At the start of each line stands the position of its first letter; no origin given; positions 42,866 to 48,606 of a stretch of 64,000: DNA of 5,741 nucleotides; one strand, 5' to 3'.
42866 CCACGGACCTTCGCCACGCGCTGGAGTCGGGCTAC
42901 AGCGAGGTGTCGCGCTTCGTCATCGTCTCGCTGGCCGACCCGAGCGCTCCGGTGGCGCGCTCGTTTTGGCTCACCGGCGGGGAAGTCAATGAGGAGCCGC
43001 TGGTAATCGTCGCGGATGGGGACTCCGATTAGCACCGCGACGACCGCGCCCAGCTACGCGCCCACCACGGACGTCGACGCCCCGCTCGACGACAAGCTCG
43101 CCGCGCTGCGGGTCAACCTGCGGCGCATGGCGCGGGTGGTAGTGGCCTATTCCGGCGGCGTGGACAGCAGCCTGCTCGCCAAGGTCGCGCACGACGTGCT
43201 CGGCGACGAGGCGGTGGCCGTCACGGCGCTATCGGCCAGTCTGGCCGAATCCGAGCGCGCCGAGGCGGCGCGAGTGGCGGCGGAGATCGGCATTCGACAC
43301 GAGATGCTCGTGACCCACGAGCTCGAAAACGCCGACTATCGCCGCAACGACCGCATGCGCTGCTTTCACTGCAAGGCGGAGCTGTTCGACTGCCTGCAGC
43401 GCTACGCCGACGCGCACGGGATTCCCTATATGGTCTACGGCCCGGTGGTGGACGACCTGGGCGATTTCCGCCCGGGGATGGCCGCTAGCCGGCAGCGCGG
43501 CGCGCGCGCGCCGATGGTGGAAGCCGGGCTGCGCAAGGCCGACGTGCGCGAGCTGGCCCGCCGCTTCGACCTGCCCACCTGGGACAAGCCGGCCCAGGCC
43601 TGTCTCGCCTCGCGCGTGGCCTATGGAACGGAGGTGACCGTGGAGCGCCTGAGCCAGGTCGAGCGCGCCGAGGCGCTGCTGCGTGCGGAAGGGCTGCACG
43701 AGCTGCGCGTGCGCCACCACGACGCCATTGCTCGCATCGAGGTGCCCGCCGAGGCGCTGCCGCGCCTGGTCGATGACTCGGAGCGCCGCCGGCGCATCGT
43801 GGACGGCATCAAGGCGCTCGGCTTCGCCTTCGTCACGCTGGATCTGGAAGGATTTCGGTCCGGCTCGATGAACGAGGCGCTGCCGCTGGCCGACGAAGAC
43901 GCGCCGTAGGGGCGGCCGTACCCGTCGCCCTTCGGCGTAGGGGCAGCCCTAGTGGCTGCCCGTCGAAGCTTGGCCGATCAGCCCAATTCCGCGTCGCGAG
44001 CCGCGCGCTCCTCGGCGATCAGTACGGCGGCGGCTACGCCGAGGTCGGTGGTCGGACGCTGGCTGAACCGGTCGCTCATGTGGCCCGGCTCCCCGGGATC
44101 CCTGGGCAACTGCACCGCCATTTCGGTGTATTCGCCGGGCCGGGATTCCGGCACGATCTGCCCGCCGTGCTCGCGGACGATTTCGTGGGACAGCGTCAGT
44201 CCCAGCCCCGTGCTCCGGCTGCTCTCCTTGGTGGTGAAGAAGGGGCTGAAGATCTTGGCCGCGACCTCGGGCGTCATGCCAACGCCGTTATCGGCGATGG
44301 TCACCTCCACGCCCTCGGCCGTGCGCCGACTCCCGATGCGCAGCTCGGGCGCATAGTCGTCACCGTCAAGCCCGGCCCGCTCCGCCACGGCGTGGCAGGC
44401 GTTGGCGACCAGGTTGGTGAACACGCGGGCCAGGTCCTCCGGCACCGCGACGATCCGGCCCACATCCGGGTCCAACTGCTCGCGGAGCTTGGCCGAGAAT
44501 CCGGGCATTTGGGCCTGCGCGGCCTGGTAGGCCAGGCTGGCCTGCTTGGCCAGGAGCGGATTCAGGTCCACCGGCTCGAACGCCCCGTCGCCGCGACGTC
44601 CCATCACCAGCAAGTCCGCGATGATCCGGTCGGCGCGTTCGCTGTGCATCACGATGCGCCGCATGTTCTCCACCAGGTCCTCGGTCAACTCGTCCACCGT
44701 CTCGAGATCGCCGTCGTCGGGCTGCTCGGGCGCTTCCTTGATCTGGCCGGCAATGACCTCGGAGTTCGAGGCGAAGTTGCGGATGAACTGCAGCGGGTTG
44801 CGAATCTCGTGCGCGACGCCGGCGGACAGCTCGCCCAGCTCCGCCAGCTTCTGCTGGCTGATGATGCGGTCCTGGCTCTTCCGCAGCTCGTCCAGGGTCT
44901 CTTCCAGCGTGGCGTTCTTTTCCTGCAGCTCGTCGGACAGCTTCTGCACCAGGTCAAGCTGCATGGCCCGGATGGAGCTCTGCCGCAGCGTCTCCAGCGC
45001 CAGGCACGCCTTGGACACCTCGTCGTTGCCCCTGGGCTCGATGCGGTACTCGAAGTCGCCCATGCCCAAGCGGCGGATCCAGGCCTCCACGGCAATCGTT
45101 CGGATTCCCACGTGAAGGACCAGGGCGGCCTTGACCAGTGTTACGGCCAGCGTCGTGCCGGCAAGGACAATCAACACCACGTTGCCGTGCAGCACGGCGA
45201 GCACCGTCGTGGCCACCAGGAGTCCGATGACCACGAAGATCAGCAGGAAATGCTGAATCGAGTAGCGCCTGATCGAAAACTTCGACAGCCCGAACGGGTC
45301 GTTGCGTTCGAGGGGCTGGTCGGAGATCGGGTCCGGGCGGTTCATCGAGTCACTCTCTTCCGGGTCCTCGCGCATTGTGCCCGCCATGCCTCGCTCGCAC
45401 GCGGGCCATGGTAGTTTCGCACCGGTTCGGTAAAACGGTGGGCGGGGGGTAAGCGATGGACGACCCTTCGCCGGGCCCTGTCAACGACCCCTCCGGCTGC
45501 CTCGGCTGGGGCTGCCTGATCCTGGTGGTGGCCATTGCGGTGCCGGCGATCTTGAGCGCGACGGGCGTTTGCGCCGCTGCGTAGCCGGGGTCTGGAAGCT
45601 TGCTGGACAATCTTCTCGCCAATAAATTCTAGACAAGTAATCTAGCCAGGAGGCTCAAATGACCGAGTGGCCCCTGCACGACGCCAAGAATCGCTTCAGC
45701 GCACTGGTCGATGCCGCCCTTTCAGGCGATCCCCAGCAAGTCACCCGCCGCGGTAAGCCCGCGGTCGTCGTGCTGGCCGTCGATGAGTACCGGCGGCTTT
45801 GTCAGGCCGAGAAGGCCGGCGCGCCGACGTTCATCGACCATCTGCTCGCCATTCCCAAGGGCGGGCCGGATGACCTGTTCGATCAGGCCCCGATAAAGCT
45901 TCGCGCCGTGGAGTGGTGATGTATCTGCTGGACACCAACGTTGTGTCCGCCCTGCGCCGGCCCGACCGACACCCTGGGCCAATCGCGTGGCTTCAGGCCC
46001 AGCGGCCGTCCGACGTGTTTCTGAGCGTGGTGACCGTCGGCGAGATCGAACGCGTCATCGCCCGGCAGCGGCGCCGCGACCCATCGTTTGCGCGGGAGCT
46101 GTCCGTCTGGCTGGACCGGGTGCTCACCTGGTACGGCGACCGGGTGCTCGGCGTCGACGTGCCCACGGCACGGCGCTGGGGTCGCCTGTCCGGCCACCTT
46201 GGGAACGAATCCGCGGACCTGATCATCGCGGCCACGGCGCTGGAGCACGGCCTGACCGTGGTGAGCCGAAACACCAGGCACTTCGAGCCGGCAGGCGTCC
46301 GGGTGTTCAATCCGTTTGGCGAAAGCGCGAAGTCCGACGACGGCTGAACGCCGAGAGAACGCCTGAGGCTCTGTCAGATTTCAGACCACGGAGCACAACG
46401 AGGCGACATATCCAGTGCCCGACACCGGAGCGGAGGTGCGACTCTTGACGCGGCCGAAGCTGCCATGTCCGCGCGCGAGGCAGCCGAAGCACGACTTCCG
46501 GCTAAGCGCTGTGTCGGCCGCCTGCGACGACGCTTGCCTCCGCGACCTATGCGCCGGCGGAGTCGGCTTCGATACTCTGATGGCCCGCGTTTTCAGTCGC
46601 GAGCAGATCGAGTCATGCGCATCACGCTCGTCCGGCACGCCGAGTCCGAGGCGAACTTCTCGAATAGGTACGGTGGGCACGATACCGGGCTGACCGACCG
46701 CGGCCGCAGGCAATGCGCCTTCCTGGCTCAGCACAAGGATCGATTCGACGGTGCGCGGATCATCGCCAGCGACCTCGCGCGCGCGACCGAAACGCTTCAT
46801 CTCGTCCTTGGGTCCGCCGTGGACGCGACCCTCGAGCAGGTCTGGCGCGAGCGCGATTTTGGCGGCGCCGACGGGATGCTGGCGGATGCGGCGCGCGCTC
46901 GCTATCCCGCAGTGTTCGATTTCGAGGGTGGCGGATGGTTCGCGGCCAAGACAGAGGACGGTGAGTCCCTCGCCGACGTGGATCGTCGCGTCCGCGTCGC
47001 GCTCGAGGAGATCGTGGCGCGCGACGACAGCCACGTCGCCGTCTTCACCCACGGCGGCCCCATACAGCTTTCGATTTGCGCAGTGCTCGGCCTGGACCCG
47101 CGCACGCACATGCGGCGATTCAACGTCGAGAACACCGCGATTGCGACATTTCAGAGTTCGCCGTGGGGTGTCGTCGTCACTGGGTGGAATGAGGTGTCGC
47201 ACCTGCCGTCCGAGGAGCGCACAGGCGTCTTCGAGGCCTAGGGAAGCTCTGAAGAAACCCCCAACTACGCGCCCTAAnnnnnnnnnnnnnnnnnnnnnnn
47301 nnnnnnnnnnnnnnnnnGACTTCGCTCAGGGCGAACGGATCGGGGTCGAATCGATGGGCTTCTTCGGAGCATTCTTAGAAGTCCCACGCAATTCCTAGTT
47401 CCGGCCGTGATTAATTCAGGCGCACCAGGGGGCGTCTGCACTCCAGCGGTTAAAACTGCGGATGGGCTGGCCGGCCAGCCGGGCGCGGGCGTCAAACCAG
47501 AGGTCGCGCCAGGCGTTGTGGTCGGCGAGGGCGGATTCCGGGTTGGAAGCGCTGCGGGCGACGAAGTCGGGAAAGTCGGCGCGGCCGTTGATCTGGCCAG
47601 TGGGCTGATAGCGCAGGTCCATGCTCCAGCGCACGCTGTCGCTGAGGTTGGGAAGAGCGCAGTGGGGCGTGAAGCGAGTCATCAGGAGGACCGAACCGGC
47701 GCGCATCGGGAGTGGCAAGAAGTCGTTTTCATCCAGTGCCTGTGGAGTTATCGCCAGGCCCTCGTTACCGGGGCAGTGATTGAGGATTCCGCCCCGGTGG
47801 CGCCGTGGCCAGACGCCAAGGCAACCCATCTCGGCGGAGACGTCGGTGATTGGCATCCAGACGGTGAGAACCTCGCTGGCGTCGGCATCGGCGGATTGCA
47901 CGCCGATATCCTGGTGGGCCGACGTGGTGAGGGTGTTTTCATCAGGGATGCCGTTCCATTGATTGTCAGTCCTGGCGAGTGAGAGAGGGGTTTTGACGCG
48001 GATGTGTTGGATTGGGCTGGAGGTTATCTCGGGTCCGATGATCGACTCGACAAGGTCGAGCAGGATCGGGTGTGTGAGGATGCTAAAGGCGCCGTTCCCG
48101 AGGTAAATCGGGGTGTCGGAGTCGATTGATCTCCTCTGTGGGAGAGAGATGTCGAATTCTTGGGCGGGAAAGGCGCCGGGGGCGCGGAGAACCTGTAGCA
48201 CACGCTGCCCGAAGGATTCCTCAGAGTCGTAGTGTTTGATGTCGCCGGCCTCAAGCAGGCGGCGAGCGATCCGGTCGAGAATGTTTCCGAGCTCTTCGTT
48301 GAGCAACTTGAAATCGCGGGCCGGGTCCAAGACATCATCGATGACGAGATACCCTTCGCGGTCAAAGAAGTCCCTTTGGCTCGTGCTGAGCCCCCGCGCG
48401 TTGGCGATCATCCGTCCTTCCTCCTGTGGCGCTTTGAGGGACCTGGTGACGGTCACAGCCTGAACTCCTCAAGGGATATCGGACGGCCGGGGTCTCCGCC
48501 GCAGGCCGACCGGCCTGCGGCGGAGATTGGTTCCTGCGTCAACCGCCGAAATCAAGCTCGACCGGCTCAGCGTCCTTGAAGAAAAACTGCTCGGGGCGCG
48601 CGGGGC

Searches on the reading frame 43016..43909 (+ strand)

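Call 20: search_protein_families(library=pfam, proteins=[window:43016-43909:+], max_evalue=0.001)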
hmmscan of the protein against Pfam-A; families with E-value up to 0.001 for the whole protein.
window:43016-43909:+ (297 aa): 3 families
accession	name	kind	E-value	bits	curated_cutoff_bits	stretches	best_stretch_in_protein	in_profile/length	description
PF02540.23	NAD_synthase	-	2.5e-07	30.5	21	1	33-97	13-78/242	NAD synthase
PF00733.27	Asn_synthase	-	1.5e-06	28.6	21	1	33-103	12-82/354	Asparagine synthase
PF03054.22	tRNA_Me_trans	-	0.00049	20.3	20.6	0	40-98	2-70/202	tRNA methyl transferase HUP domain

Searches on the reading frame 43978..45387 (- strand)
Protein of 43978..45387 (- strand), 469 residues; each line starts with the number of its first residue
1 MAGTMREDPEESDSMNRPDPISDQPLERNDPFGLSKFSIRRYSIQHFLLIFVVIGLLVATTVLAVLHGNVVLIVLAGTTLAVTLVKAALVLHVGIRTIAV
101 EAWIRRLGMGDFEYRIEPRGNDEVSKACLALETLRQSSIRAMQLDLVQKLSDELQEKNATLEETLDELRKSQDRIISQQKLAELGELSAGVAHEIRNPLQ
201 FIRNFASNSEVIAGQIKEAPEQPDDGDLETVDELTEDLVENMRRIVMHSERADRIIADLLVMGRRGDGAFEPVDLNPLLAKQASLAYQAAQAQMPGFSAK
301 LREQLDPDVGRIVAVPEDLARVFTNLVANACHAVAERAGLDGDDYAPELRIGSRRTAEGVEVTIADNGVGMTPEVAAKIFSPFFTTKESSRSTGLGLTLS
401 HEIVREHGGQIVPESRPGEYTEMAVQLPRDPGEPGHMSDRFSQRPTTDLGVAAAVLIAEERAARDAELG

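Call 20: search_protein_families(library=pfam, proteins=[window:43978-45387:-], max_evalue=0.001)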
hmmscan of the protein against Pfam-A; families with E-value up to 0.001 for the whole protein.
window:43978-45387:- (469 aa): 3 families
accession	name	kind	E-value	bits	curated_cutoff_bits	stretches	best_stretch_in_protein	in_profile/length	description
PF02518.31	HATPase_c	-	2.1e-20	73.6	26.4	1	316-430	3-110/111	Histidine kinase-, DNA gyrase B-, and HSP90-like ATPase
PF00512.31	HisKA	-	2.6e-07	31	26.9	1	184-267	2-65/66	His Kinase A (phospho-acceptor) domain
PF13581.12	HATPase_c_2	-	0.00084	19.8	27.4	0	330-407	39-112/127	Histidine kinase-like ATPase domain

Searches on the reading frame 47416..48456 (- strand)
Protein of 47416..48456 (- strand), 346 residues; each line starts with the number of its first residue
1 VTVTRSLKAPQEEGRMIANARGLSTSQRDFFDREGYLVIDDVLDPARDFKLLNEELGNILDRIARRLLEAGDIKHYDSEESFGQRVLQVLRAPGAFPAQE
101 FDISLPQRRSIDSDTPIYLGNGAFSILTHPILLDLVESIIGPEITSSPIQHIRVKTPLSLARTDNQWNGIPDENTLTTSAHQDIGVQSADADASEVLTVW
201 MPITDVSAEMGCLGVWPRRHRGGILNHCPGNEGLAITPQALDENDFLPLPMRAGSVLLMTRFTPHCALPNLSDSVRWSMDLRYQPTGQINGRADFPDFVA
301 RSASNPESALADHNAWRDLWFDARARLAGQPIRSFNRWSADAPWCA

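Call 20: search_protein_families(library=pfam, proteins=[window:47416-48456:-], max_evalue=0.001)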
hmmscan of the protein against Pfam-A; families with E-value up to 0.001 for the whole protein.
window:47416-48456:- (346 aa): 1 family
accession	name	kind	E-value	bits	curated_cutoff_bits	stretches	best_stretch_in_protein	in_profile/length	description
PF05721.19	PhyH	-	3.1e-16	60.7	22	1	31-276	1-211/213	Phytanoyl-CoA dioxygenase (PhyH)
